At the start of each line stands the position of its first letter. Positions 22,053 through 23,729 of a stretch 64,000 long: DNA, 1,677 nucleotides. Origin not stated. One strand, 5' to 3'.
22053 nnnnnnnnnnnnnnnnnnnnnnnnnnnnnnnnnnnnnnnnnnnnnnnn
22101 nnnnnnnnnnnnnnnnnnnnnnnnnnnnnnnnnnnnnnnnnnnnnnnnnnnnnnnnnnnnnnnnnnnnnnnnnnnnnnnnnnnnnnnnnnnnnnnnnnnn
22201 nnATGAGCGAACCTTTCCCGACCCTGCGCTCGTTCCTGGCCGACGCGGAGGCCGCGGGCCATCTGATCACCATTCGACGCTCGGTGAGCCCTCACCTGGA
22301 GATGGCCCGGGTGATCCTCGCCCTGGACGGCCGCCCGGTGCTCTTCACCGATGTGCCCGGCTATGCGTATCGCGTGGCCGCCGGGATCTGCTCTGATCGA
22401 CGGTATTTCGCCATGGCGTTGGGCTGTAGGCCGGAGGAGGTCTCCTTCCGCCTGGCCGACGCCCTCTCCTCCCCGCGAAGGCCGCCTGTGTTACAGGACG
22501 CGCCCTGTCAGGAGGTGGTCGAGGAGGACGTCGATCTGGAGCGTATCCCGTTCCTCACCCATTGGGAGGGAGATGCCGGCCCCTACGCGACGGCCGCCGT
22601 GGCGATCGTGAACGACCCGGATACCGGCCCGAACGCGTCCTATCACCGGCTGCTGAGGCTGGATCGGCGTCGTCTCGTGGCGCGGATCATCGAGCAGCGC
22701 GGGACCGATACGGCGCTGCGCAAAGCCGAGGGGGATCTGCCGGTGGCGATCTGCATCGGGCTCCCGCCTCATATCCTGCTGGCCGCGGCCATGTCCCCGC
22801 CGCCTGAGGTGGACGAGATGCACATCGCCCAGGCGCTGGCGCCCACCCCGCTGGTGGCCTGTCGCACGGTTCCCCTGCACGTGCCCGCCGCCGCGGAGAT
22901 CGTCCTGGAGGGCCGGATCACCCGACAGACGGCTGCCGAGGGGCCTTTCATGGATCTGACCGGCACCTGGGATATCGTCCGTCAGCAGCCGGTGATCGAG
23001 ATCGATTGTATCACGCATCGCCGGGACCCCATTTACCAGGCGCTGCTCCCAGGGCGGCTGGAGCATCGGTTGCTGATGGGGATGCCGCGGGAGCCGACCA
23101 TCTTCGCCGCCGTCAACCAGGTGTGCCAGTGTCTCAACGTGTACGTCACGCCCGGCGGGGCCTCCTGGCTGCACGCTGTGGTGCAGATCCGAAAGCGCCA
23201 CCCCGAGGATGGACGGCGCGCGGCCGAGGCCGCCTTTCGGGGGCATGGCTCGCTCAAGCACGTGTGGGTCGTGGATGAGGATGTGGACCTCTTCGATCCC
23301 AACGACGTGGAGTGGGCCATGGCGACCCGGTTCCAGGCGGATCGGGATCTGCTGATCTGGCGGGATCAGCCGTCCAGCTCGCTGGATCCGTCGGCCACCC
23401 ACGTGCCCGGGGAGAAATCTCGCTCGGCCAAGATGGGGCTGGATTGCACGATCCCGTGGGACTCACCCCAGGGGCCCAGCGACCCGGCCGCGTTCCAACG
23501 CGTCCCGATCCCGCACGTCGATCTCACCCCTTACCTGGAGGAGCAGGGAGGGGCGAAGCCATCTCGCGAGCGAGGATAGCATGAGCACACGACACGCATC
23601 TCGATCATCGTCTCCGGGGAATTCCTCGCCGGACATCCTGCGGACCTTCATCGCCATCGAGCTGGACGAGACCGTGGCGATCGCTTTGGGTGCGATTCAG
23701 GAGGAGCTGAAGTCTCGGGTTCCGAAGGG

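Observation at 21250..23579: Mevalonate kinase translationally coupled to a UbiD-family decarboxylase: signature of the archaeal-type mevalonate pathway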

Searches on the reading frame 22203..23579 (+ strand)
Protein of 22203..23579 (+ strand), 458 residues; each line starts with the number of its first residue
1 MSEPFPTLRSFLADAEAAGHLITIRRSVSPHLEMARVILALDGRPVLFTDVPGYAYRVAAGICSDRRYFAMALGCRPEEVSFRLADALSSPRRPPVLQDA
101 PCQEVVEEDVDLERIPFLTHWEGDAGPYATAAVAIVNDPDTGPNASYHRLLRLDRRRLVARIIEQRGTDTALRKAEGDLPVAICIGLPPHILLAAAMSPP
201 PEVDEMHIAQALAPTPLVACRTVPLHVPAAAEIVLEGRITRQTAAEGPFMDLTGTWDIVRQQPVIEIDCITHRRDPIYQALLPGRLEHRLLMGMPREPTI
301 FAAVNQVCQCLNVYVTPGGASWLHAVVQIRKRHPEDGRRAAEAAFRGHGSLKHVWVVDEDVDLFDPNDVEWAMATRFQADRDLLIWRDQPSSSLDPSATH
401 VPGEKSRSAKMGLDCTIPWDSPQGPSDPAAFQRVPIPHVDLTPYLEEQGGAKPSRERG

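Call 6: search_protein_families(library=pfam, proteins=[window:22203-23579:+])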
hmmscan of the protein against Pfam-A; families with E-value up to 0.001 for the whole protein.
window:22203-23579:+ (458 aa): 3 families
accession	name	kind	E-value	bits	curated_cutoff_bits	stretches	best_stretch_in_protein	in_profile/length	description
PF01977.22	UbiD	-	1.9e-61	207.3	23.3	1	98-285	6-205/206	3-octaprenyl-4-hydroxybenzoate carboxy-lyase Rift-related domain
PF20696.2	UbiD_C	-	1.2e-32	113.1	24.2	1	290-415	2-127/127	3-octaprenyl-4-hydroxybenzoate carboxy-lyase C-terminal domain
PF20695.2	UbiD_N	-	5.6e-14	52.4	24.3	1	13-88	2-78/78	3-octaprenyl-4-hydroxybenzoate carboxy-lyase N-terminal domain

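Call 7: search_protein_families(library=ncbifam, proteins=[window:22203-23579:+])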
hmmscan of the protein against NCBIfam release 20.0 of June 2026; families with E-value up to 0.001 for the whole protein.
window:22203-23579:+ (458 aa): 7 families
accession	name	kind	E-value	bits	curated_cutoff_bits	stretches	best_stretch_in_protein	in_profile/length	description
TIGR00148.1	TIGR00148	subfamily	1.7e-108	363.2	244.85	1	8-417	1-437/438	UbiD family decarboxylase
NF041204.1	VdcC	exception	1.5e-67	228.1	650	1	7-421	3-441/467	non-oxidative hydroxyarylic acid decarboxylases subunit C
TIGR03701.1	mena_SCO4490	equivalog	1.8e-55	188.4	495.9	1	94-400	109-427/433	menaquinone biosynthesis decarboxylase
NF008175.0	PRK10922.1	equivalog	1.1e-46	159.5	788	1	96-420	124-460/497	4-hydroxy-3-polyprenylbenzoate decarboxylase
TIGR02724.1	phenyl_P_beta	equivalog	1.2e-27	96.4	468.95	1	14-426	9-450/472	phenylphosphate carboxylase subunit beta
NF041219.1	BagN_FevL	exception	3.4e-24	85.2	1000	1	6-378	18-433/502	bagremycin/ferroverdin biosynthesis UbiD family decarboxylase BagN/FevL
TIGR02723.1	phenyl_P_alpha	equivalog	4.3e-23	81.7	564.6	1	49-421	57-448/485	phenylphosphate carboxylase subunit alpha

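Call 14: find_homologous_proteins(query=window:22203-23579:+)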
Query window:22203-23579:+ (458 aa): 7835 proteins with E <= 0.001 among 8000 candidates; the best 120 are listed.
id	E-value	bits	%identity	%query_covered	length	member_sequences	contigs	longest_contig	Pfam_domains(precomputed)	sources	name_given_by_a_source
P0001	0.0e+0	1049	100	100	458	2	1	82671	PF20696.3,PF01977.23,PF20695.3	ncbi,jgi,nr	ncbi:MAG: UbiD family decarboxylase [Chloroflexi bacterium]|nr:UbiD family decarboxylase [Chloroflex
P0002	4.2e-258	875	83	98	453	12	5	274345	PF20696.3,PF01977.23,PF20695.3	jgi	jgi:2,5-furandicarboxylate decarboxylase 1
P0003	3.8e-235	799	78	97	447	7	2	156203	PF20696.3,PF01977.23,PF20695.3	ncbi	-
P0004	2.9e-233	793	76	98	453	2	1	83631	PF20696.3,PF01977.23,PF20695.3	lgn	-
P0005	5.5e-225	766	83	86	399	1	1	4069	PF20696.3,PF01977.23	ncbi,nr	ncbi:MAG: UbiD family decarboxylase, partial [Anaerolineae bacterium]|nr:UbiD family decarboxylase [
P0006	7.5e-220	749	74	97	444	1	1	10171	PF20696.3,PF01977.23,PF20695.3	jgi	-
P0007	4.3e-217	740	74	96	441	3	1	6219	PF20696.3,PF01977.23,PF20695.3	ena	-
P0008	1.4e-216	738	74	96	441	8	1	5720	PF20696.3,PF01977.23,PF20695.3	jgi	-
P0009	2.4e-216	737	74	96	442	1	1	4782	PF20696.3,PF01977.23,PF20695.3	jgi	-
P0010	2.4e-214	730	73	96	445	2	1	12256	PF20696.3,PF01977.23,PF20695.3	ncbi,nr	ncbi:MAG: UbiD family decarboxylase [Anaerolineae bacterium]|nr:UbiD family decarboxylase [Anaerolin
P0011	1.2e-213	728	72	97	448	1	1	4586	PF20696.3,PF01977.23,PF20695.3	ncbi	-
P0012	2.0e-213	727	72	97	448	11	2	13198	PF20696.3,PF01977.23,PF20695.3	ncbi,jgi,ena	-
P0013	8.3e-210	716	71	96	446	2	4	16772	PF20696.3,PF01977.23,PF20695.3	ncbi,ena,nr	ncbi:MAG: UbiD family decarboxylase [Chloroflexi bacterium]|nr:UbiD family decarboxylase [Chloroflex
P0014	1.8e-209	714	71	96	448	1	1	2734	PF20696.3,PF01977.23,PF20695.3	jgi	jgi:UbiD family decarboxylase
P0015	1.0e-207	709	71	96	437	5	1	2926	PF20696.3,PF01977.23,PF20695.3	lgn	-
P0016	1.3e-207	708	71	96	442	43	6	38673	PF20696.3,PF01977.23,PF20695.3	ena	-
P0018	5.1e-206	703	71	96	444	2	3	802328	PF20696.3,PF01977.23,PF20695.3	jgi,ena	jgi:2,5-furandicarboxylate decarboxylase 1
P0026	3.1e-202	691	70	95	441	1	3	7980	PF20696.3,PF01977.23,PF20695.3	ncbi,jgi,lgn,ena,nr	ncbi:MAG TPA: UbiD family decarboxylase [Anaerolineae bacterium]|nr:UbiD family decarboxylase [Anaer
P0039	2.4e-199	681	69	96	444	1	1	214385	PF20696.3,PF01977.23,PF20695.3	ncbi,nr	ncbi:MAG: UbiD family decarboxylase [Chloroflexota bacterium]|nr:UbiD family decarboxylase [Chlorofl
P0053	4.4e-197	674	69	93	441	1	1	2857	PF20696.3,PF01977.23,PF20695.3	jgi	jgi:anhydromevalonate phosphate decarboxylase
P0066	1.0e-194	666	69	93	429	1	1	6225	PF20696.3,PF01977.23,PF20695.3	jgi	jgi:anhydromevalonate phosphate decarboxylase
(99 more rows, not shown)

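Call 26: find_encoding_contigs(protein=P0001, flank=10000, max_places=4)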
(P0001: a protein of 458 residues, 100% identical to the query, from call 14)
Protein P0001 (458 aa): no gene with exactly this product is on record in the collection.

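Call 27: search_solved_structures(query=window:22203-23579:+, max_evalue=1e-10)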
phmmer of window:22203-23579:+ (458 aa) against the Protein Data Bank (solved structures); distinct sequences matched with E-value up to 1e-10: 40.
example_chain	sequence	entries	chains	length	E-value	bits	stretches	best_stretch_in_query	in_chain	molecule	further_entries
6h6x_B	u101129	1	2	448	1.6e-84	287.6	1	7-441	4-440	3-polyprenyl-4-hydroxybenzoate decarboxylase and related decarboxylases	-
6h6v_A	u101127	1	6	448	1.2e-83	284.6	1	7-441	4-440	3-polyprenyl-4-hydroxybenzoate decarboxylase and related decarboxylases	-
5ny5_A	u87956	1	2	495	1e-45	159.6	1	3-447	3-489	3,4-dihydroxybenzoate decarboxylase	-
5o3n_A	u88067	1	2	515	1.2e-45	159.4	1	3-447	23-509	3,4-dihydroxybenzoate decarboxylase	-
2idb_A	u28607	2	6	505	5.2e-45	157.3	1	96-421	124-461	3-octaprenyl-4-hydroxybenzoate carboxy-lyase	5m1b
5m1c_A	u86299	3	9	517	5.8e-45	157.1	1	96-421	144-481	3-octaprenyl-4-hydroxybenzoate carboxy-lyase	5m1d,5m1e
5o3m_A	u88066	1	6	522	7.3e-45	156.8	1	43-447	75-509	Protocatechuate decarboxylase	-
7p9q_A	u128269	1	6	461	4e-40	141.2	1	8-414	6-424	AnInD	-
7ae4_A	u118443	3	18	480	6.7e-33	117.3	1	2-425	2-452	Phenolic acid decarboxylase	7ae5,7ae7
7nf0_A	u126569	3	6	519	4.7e-29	104.7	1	4-419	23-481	Ferulic acid decarboxylase 1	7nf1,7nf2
7ney_A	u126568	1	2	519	5e-27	98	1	4-419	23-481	Ferulic acid decarboxylase 1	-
6da6_A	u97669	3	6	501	8.3e-27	97.3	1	7-380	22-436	UbiD-like decarboxylase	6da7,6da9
7nf4_A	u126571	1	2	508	7.7e-26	94.1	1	9-429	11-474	Ferulic acid decarboxylase 1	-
6ev7_A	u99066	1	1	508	2.7e-25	92.3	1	9-429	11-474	Ferulic acid decarboxylase 1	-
7pda_A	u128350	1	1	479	3.1e-25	92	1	41-404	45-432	UbiD family decarboxylase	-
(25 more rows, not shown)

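Call 29: list_cluster_members(proteins=[P0001, P0002, P0003, P0010, P0013, P0018, P0026, P0039, P0053, P0016])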
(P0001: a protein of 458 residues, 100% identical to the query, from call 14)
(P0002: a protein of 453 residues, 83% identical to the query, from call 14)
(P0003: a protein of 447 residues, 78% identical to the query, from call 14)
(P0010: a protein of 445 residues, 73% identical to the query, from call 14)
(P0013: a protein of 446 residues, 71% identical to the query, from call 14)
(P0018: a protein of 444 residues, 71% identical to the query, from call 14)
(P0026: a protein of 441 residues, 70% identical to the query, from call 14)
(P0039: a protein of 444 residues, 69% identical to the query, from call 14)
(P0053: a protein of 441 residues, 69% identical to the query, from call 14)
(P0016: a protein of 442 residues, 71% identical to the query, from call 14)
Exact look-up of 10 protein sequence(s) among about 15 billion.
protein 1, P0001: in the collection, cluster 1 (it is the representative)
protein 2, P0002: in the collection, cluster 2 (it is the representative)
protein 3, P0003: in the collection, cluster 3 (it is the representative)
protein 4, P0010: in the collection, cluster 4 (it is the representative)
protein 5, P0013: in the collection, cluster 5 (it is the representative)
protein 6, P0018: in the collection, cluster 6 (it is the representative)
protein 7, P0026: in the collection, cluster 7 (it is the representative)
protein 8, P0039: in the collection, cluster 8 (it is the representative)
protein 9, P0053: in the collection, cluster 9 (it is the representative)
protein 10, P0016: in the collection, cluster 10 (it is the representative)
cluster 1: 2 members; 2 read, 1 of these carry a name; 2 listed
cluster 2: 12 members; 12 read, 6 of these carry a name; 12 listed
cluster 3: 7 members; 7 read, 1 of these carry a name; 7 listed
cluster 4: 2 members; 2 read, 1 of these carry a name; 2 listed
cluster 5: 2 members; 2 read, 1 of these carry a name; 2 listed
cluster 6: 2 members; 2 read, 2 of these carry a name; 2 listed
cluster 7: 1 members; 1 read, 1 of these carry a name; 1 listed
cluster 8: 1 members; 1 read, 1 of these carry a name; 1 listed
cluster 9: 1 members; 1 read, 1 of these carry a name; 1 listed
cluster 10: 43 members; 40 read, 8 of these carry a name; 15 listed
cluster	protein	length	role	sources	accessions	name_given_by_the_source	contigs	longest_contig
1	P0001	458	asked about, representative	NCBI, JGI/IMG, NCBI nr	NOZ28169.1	MAG: UbiD family decarboxylase [Chloroflexi bacterium] | UbiD family decarboxylase [Chloroflexota bacterium]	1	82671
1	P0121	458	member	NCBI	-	-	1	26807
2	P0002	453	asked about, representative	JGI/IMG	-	2,5-furandicarboxylate decarboxylase 1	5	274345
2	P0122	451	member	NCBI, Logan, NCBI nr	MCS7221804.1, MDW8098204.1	MAG: UbiD family decarboxylase [Anaerolineae bacterium] | UbiD family decarboxylase [Anaerolineae bacterium]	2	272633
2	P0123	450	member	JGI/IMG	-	UbiD family decarboxylase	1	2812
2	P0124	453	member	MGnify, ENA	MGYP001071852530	CR=1 FL=1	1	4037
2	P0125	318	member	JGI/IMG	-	UbiD family decarboxylase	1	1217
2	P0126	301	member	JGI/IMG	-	UbiD family decarboxylase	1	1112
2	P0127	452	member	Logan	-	-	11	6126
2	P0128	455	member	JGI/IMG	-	-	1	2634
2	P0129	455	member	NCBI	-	-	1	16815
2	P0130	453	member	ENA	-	-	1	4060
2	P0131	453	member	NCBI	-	-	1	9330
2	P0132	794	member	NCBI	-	-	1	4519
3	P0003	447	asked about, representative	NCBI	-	-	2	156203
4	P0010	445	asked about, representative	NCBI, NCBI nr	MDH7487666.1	MAG: UbiD family decarboxylase [Anaerolineae bacterium] | UbiD family decarboxylase [Anaerolineae bacterium]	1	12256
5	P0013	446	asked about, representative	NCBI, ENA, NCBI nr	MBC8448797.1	MAG: UbiD family decarboxylase [Chloroflexi bacterium] | UbiD family decarboxylase [Chloroflexota bacterium]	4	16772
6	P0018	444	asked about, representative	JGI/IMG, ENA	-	2,5-furandicarboxylate decarboxylase 1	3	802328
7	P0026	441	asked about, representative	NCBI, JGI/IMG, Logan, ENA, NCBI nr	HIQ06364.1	MAG TPA: UbiD family decarboxylase [Anaerolineae bacterium] | UbiD family decarboxylase [Anaerolineae bacterium]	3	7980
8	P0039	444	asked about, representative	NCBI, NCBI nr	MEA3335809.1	MAG: UbiD family decarboxylase [Chloroflexota bacterium] | UbiD family decarboxylase [Chloroflexota bacterium]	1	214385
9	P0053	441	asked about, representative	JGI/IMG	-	anhydromevalonate phosphate decarboxylase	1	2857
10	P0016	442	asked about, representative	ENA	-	-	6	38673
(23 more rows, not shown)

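Call 30: find_encoding_contigs(protein=P0002, flank=10000, max_places=2)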
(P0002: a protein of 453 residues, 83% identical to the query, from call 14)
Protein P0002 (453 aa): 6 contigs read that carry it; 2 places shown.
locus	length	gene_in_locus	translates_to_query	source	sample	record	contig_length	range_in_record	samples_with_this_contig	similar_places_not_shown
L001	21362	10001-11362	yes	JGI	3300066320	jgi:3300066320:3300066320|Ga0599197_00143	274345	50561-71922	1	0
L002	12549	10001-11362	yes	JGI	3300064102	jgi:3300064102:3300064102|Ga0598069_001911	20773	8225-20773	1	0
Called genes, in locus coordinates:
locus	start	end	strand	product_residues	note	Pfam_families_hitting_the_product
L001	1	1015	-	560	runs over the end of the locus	PF00528:BPD_transp_1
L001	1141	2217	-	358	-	PF01547:SBP_bac_1, PF13531:SBP_bac_11 (faint), PF13416:SBP_bac_8, PF13343:SBP_bac_6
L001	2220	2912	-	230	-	PF04263:TPK_catalytic, PF04265:TPK_B1_binding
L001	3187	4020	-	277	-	PF00106:adh_short, PF01370:Epimerase (weak), PF08659:KR, PF13561:adh_short_C2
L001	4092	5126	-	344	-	PF00814:TsaD, PF22521:HypF_C_2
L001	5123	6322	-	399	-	PF01476:LysM, PF23473:LysM3_LYK4_5 (faint), PF10648:Gmad2, PF01476:LysM, PF10648:Gmad2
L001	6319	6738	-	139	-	PF00903:Glyoxalase, PF13468:Glyoxalase_3, PF13669:Glyoxalase_4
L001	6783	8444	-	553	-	PF01642:MM_CoA_mutase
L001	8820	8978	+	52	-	-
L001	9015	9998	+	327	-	PF00288:GHMP_kinases_N, PF08544:GHMP_kinases_C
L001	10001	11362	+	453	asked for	PF20695:UbiD_N, PF01977:UbiD, PF20696:UbiD_C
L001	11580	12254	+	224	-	PF02834:LigT_PEase, PF13563:2_5_RNA_ligase2, PF02834:LigT_PEase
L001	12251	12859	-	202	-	-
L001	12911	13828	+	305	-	PF03547:Mem_trans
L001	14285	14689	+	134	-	PF00932:LTD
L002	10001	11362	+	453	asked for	PF20695:UbiD_N, PF01977:UbiD, PF20696:UbiD_C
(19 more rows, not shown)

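Call 31: find_encoding_contigs(protein=P0018, flank=10000, max_places=2)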
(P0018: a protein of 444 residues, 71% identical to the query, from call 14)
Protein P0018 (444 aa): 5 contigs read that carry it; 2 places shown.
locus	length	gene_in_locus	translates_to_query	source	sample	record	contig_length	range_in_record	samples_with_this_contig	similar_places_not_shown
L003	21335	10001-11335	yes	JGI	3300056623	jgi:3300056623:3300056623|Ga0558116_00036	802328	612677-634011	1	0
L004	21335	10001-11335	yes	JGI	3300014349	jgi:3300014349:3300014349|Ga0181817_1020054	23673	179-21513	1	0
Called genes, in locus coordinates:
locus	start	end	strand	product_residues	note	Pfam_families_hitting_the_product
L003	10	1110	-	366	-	PF00005:ABC_tran, PF17912:OB_MalK, PF08402:TOBE_2 (faint)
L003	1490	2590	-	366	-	PF00072:Response_reg, PF00196:GerE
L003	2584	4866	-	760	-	PF01590:GAF (weak), PF13185:GAF_2, PF01590:GAF, PF13185:GAF_2, PF13492:GAF_3, PF01590:GAF, PF13185:GAF_2, PF02518:HATPase_c, +1 more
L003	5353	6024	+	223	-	PF01325:Fe_dep_repress, PF01047:MarR (weak), PF02742:Fe_dep_repr_C, PF04023:FeoA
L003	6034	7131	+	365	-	PF02742:Fe_dep_repr_C, PF04023:FeoA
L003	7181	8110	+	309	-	PF03193:RsgA_GTPase (faint), PF01926:MMR_HSR1, PF02421:FeoB_N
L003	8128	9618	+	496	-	PF07670:Gate, PF07664:FeoB_C, PF07670:Gate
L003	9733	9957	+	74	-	PF02604:PhdYeFM_antitox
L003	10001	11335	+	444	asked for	PF20695:UbiD_N, PF01977:UbiD, PF20696:UbiD_C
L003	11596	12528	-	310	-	PF00106:adh_short, PF13561:adh_short_C2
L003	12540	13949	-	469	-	PF00067:p450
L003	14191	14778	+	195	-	PF00440:TetR_N, PF14278:TetR_C_8 (weak)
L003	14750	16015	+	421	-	PF13649:Methyltransf_25 (faint), PF18096:Thump_like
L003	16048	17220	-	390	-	PF16269:DUF4922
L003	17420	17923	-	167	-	-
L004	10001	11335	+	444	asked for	PF20695:UbiD_N, PF01977:UbiD, PF20696:UbiD_C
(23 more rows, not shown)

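Call 32: find_encoding_contigs(protein=P0039, flank=10000, max_places=2)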
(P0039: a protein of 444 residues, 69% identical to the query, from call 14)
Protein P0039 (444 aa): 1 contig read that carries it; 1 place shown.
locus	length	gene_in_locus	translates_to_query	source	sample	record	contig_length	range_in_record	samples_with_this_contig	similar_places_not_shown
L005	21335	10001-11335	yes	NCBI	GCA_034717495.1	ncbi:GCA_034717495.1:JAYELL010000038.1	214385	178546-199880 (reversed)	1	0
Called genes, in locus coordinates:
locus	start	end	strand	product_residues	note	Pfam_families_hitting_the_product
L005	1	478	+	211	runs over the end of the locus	PF00163:Ribosomal_S4, PF22421:SYY_C-terminal (faint), PF01479:S4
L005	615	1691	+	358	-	PF01193:RNA_pol_L, PF01000:RNA_pol_A_bac, PF03118:RNA_pol_A_CTD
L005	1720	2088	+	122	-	PF01196:Ribosomal_L17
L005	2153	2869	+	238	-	PF01416:PseudoU_synth_1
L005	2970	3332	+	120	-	PF00572:Ribosomal_L13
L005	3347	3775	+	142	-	PF00380:Ribosomal_S9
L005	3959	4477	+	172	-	PF00994:MoCF_biosynth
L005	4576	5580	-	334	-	-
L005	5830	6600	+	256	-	PF01738:DLH (faint), PF00561:Abhydrolase_1, PF12146:Hydrolase_4, PF12697:Abhydrolase_6, PF00326:Peptidase_S9 (faint)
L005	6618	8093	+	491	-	PF00128:Alpha-amylase, PF22460:Neopullulanase-like_C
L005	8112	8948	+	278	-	-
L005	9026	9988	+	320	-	PF22700:MVD-like_N (faint), PF00288:GHMP_kinases_N, PF08544:GHMP_kinases_C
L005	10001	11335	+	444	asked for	PF20695:UbiD_N, PF01977:UbiD, PF20696:UbiD_C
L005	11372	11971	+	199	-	PF02834:LigT_PEase, PF10469:AKAP7_NLS, PF13563:2_5_RNA_ligase2, PF02834:LigT_PEase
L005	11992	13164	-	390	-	-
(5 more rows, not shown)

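Call 42: search_protein_representatives(protein=window:22203-23579:+)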
Query: 458 residues. Proteins with E-value up to 0.001 (for the whole library): 5183; up to 1e-10: 2716; up to 1e-30: 696. The best 150 are listed.
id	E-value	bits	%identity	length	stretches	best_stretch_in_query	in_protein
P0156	2.5e-183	626.6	65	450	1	7-444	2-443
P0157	6.9e-146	503.1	54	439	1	16-445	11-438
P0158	3.5e-125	434.8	49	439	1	8-418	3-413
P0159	1.2e-118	413.3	71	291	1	78-354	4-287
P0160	3.8e-107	375.3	48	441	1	8-424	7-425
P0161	6.5e-107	374.6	61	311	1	135-423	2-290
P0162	4.0e-104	365.4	46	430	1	9-422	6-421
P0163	1.6e-103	363.4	43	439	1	9-445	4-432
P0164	2.8e-103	362.6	46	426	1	9-433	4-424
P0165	3.1e-102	359.2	47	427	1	15-421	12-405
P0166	1.2e-100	353.9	46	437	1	7-419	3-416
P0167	2.7e-97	342.9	44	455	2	77-421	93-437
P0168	3.3e-96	339.3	46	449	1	7-424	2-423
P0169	7.8e-96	338.1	63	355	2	99-274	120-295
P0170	4.1e-93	329.1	44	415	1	52-422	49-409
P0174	1.0e-89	317.9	39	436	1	6-434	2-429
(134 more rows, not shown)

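Call 43: list_cluster_members(proteins=[P0157, P0158, P0160, P0162, P0163, P0164, P0165, P0166, P0168, P0174])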
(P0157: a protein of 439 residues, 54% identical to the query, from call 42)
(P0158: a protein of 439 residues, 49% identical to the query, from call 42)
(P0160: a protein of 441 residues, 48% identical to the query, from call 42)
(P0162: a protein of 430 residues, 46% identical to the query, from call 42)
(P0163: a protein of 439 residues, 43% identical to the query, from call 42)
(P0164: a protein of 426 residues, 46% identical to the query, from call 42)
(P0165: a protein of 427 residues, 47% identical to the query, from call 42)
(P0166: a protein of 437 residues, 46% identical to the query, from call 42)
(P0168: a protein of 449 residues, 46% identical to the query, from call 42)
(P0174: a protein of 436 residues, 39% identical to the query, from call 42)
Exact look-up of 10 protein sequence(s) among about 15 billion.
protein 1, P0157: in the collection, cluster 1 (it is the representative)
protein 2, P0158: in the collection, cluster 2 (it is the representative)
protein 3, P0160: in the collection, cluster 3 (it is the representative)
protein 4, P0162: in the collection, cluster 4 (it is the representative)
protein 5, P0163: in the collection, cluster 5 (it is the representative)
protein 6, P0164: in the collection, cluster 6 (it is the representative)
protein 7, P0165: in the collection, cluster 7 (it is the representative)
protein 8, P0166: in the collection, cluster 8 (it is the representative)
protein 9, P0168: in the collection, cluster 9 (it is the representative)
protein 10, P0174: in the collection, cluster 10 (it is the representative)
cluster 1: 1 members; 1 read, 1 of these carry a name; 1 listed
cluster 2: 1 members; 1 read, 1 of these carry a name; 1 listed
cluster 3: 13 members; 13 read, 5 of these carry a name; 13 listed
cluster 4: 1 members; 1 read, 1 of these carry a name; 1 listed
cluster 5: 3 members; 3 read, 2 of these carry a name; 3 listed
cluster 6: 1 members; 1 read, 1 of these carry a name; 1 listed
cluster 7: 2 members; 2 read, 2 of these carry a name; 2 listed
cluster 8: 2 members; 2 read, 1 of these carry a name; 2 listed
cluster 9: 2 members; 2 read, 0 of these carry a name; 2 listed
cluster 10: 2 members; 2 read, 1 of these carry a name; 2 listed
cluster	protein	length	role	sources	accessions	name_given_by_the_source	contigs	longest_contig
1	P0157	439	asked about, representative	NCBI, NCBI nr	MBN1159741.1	MAG: UbiD family decarboxylase [Candidatus Diapherotrites archaeon] | UbiD family decarboxylase [Candidatus Diapherotrites archaeon]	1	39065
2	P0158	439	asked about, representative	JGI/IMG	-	2,5-furandicarboxylate decarboxylase 1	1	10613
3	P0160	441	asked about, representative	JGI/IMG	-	2,5-furandicarboxylate decarboxylase 1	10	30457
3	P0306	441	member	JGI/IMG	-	UbiD family decarboxylases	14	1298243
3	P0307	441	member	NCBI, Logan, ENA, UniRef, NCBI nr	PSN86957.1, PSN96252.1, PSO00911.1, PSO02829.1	hypothetical protein B9Q03_11460 [Candidatus Marsarchaeota G2 archaeon OSP_D] | Anhydromevalonate phosphate decarboxylase n=5 Tax=Candidatus Marsarchaeota group 2 ... | MAG: hypothetical protein B9Q03_11460 [Candidatus Marsarchaeota G2 archaeon OSP_D]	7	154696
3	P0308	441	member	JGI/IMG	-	2,5-furandicarboxylate decarboxylase 1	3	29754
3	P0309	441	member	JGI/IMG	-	2,5-furandicarboxylate decarboxylase 1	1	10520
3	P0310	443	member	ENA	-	-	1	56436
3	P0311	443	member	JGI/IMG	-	-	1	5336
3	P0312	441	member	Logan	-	-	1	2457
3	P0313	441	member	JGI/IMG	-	-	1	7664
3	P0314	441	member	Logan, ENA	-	-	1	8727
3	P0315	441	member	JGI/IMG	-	-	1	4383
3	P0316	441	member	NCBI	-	-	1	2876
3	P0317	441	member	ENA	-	-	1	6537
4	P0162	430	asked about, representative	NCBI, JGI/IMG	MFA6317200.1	MAG: UbiD family decarboxylase [Elusimicrobiota bacterium] | UbiD family decarboxylase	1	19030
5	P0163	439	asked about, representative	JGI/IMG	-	2,5-furandicarboxylate decarboxylase 1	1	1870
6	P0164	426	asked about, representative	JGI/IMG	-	UbiD family decarboxylase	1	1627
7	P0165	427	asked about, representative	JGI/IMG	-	2,5-furandicarboxylate decarboxylase 1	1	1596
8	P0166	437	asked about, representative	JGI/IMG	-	UbiD family decarboxylase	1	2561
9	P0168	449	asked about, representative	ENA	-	-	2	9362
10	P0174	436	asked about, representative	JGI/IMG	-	-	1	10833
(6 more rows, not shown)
